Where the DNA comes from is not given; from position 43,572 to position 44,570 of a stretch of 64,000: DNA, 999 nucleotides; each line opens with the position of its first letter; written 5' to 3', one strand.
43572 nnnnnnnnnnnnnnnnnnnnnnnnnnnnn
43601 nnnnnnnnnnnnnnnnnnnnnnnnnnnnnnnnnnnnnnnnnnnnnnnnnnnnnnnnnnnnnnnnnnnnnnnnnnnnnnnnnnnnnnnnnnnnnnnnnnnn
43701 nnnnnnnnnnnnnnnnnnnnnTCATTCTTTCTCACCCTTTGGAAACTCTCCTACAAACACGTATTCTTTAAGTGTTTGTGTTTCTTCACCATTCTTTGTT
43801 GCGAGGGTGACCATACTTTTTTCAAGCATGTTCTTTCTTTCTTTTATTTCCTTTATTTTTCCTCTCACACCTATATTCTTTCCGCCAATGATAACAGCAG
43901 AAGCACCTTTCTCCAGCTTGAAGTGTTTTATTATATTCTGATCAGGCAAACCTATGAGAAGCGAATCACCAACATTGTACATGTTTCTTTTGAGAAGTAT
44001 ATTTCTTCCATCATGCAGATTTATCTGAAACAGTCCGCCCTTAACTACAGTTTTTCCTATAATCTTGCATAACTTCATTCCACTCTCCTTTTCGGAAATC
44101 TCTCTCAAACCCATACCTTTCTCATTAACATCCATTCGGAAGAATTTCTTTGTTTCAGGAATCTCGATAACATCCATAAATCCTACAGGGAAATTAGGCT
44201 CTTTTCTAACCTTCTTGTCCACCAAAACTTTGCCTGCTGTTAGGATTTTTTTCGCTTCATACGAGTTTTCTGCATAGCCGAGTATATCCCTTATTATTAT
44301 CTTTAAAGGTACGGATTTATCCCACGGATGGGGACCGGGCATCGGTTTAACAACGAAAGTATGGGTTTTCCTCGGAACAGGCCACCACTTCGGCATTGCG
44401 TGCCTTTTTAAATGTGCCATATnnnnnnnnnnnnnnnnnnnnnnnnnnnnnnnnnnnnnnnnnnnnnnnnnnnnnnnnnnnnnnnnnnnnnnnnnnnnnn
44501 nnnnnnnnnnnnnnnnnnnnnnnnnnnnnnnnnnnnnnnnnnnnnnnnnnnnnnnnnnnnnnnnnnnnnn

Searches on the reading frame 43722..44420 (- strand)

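Call 74: search_protein_families(library=pfam, proteins=[window:43722-44420:-], max_evalue=0.0001)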
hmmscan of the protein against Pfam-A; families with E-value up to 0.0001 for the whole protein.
window:43722-44420:- (232 aa): 3 families
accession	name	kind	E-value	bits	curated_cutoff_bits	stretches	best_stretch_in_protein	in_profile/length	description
PF00900.26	Ribosomal_S4e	-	1.2e-21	76.7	25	1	90-163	1-75/75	Ribosomal family S4e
PF01479.30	S4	-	1.9e-08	34.3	22.8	1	47-85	10-48/48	S4 domain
PF08071.17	RS4NT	-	2.7e-08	34.1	27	1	3-32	6-35/37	RS4NT (NUC023) domain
